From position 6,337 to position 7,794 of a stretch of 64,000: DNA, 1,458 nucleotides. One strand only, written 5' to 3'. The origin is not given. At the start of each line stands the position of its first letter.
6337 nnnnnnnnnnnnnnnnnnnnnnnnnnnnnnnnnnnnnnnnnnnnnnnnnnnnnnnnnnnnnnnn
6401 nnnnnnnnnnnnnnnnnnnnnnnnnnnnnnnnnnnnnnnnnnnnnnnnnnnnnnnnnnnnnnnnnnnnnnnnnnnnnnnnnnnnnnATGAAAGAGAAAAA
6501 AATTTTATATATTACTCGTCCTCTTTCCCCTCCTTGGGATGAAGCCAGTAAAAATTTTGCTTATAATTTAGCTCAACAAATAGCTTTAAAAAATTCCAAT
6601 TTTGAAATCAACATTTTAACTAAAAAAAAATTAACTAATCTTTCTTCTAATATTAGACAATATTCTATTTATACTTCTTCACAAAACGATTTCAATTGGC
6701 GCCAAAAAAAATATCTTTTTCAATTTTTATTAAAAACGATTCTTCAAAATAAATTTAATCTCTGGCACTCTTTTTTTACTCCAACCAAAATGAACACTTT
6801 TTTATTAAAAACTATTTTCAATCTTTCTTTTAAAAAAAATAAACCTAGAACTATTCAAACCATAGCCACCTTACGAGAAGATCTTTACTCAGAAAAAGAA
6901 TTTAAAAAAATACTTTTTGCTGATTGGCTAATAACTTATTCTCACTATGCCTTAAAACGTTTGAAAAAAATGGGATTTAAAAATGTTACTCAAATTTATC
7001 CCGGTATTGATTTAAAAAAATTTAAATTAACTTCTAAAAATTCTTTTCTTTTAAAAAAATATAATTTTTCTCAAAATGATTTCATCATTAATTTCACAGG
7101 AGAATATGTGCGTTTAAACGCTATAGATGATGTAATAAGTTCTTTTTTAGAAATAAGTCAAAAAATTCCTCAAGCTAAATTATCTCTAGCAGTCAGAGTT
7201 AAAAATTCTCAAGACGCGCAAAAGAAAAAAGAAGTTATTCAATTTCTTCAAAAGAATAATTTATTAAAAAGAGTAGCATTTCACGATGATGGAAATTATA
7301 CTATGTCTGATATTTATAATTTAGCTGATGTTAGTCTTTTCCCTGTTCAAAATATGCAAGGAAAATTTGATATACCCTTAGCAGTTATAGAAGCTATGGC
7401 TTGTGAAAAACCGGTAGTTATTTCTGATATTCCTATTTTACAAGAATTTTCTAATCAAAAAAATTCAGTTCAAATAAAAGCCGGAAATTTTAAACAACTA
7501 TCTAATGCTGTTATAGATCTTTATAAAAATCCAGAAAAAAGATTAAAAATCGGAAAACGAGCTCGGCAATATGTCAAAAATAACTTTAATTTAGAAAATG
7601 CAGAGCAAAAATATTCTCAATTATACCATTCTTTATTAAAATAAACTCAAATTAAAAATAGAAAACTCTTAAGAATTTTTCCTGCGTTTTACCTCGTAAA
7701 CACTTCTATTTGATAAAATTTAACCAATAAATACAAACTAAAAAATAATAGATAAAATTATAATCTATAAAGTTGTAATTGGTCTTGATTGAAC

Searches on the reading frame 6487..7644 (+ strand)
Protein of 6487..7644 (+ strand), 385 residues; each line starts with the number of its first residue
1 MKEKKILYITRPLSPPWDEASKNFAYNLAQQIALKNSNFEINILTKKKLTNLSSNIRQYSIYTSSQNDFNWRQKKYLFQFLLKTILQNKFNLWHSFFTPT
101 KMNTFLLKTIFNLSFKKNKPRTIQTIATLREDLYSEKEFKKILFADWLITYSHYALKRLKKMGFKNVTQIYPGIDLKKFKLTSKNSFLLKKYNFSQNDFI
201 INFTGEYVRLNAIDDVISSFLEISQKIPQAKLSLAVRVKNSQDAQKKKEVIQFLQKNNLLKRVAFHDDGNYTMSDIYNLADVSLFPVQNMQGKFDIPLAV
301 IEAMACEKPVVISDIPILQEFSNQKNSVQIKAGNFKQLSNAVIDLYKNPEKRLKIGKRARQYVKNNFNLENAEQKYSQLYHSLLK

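Call 12: search_protein_families(library=pfam, proteins=[window:6487-7644:+], max_evalue=0.01)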
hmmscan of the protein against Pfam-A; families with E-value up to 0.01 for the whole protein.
window:6487-7644:+ (385 aa): 4 families
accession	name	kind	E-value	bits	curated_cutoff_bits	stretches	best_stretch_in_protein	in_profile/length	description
PF00534.26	Glycos_transf_1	-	9.2e-17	61.5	26.4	1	190-361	7-171/172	Glycosyl transferases group 1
PF13692.12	Glyco_trans_1_4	-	2.5e-13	50.9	27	1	200-348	3-142/142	Glycosyl transferases group 1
PF13524.12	Glyco_trans_1_2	-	9.2e-06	26.1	25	1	272-371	39-137/144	Glycosyl transferase-like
PF13439.12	Glyco_transf_4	-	0.0053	17.2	28.5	1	136-177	125-169/170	Glycosyltransferase Family 4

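Call 15: find_related_loci(query=window:6487-7644:+, collection=genome_contigs, flank=6000)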
Query window:6487-7644:+ (385 aa) in genome_contigs; peptide patterns used: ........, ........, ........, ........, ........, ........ (x = any residue, [..] = any of these).
297 stretches matched a pattern; 6 encode a relative of the query (tblastn E <= 1e-3); 6 distinct loci.
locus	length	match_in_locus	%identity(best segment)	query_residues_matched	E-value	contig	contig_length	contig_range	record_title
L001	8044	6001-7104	55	4-383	2e-136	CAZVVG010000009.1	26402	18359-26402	MAG TPA_asm: uncultured Bdellovibrionales bacterium isolate SRP263991_co5_33 genome assembly, contig: NODE_3671_length_2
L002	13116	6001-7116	48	5-383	5e-118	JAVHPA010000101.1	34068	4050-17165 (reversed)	MAG: Candidatus Moraniibacteriota bacterium isolate WB02no16_44_9 NODE_484_length_34068_cov_5.591039, whole genome shotg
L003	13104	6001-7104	49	4-385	6e-116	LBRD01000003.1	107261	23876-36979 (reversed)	MAG: Parcubacteria group bacterium GW2011_GWC1_36_108 UR95_C0003, whole genome shotgun sequence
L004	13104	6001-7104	49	4-385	2e-115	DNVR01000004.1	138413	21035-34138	MAG TPA_asm: Candidatus Moraniibacteriota bacterium isolate UBA12142 contig_41, whole genome shotgun sequence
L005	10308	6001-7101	48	4-384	3e-113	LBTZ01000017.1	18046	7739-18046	MAG: Parcubacteria group bacterium GW2011_GWD2_38_11 US70_C0017, whole genome shotgun sequence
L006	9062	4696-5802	49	4-383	4e-112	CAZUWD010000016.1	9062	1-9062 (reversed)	MAG TPA_asm: uncultured Bdellovibrionales bacterium isolate SRP257756_co1_220 genome assembly, contig: NODE_7034_length_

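Call 62: find_homologous_proteins(query=window:6487-7644:+, max_evalue=1e-40)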
Query window:6487-7644:+ (385 aa): 1129 proteins with E <= 1e-40 among 5895 candidates; the best 120 are listed.
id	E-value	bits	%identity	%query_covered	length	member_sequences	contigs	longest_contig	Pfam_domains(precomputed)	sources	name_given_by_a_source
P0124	8.6e-246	833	100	100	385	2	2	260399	PF00534.27,PF13524.13,PF13692.13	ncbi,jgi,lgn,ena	-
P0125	1.8e-144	500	62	99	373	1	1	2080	PF00534.27,PF13692.13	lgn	-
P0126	1.9e-142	493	60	99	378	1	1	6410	PF00534.27,PF13439.13,PF13692.13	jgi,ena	-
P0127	5.6e-141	488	60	99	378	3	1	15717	PF00534.27,PF13524.13,PF13692.13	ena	-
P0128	3.4e-139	482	59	99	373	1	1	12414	PF00534.27,PF13692.13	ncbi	-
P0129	6.3e-139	481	59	98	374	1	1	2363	PF00534.27,PF13692.13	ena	-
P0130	1.3e-138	480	58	99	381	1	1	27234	PF00534.27,PF13692.13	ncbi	-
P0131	2.3e-137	476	58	98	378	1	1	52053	PF00534.27,PF13524.13,PF13439.13,PF13692.13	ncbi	-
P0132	3.4e-137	476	59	99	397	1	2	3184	PF00534.27,PF13439.13,PF13692.13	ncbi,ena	-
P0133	6.5e-136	472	59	99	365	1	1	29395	PF00534.27,PF13439.13,PF13692.13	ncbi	-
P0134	7.3e-136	471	60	99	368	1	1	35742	PF00534.27,PF13692.13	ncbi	ncbi:MAG: glycosyltransferase family 4 protein [Patescibacteria group bacterium]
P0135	7.8e-136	471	55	99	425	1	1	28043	PF00534.27,PF13439.13,PF13692.13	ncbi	-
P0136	5.7e-134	465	57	99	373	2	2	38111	PF00534.27,PF13524.13,PF13692.13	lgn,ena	-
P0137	2.0e-133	463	58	99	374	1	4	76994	PF00534.27,PF13692.13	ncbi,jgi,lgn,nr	ncbi:MAG: Galactosyltransferase [uncultured bacterium]|nr:MAG: Galactosyltransferase [uncultured bac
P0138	8.8e-133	461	54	99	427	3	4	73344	PF00534.27,PF13692.13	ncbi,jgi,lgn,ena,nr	ncbi:MAG: glycosyltransferase family 4 protein [Candidatus Moranbacteria bacterium]|jgi:glycosyltran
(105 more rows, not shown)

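Call 63: find_encoding_contigs(protein=P0127, flank=4000, max_places=2)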
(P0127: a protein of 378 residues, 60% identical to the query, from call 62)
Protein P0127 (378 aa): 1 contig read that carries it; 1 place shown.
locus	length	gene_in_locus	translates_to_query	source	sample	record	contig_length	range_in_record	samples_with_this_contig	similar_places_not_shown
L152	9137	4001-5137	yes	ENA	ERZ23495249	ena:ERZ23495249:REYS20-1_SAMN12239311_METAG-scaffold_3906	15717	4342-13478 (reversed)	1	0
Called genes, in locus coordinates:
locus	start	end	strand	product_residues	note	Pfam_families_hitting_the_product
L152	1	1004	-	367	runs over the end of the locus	PF02646:RmuC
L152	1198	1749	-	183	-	PF02834:LigT_PEase, PF10469:AKAP7_NLS (weak), PF13563:2_5_RNA_ligase2, PF02834:LigT_PEase (weak)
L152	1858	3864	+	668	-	PF17764:PriA_3primeBD, PF00270:DEAD, PF04851:ResIII, PF00271:Helicase_C (weak), PF18074:PriA_C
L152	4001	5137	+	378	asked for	PF00534:Glycos_transf_1, PF13692:Glyco_trans_1_4, PF13524:Glyco_trans_1_2 (weak)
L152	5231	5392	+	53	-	-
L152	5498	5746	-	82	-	-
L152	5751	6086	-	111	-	-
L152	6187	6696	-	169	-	-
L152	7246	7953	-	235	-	-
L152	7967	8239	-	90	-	-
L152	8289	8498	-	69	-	-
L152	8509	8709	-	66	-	-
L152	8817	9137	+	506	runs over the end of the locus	PF01139:RtcB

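Call 64: find_encoding_contigs(protein=P0128, flank=4000, max_places=2)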
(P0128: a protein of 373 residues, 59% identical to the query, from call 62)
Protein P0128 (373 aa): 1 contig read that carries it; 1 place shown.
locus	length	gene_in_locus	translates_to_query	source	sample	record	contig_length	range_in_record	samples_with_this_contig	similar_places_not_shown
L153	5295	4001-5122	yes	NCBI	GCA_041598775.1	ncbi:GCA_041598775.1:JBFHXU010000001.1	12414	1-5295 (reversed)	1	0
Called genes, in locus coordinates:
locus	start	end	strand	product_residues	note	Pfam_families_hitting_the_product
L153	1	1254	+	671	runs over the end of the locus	PF17764:PriA_3primeBD, PF00270:DEAD, PF04851:ResIII, PF00271:Helicase_C (weak), PF18074:PriA_C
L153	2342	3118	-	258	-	-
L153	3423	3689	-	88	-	-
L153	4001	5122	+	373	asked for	PF00534:Glycos_transf_1, PF13692:Glyco_trans_1_4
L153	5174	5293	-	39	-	?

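Call 65: find_encoding_contigs(protein=P0126, flank=4000, max_places=2)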
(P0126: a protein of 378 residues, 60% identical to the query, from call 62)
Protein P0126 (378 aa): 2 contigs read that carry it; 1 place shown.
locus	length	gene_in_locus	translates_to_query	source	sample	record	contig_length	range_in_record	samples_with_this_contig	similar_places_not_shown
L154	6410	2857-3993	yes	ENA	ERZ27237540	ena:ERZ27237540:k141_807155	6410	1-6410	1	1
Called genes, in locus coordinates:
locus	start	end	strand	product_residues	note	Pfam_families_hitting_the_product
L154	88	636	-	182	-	PF02834:LigT_PEase, PF13563:2_5_RNA_ligase2 (weak)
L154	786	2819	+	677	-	PF17764:PriA_3primeBD, PF04851:ResIII, PF00270:DEAD, PF00271:Helicase_C (weak), PF18074:PriA_C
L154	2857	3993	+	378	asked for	PF13439:Glyco_transf_4 (weak), PF00534:Glycos_transf_1, PF13692:Glyco_trans_1_4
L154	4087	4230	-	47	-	-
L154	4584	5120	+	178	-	-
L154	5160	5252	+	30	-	-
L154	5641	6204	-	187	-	PF13529:Peptidase_C39_2 (weak)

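Call 99: find_encoding_contigs(protein=P0125, flank=3000, max_places=2)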
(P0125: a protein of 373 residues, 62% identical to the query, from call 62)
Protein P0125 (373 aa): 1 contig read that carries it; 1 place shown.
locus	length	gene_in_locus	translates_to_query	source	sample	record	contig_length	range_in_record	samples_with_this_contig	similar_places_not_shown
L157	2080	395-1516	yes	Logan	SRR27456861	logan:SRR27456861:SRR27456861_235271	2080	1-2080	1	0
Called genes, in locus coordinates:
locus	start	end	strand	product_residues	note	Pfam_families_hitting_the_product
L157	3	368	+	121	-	?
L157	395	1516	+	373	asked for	PF00534:Glycos_transf_1, PF13692:Glyco_trans_1_4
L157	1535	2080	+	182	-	?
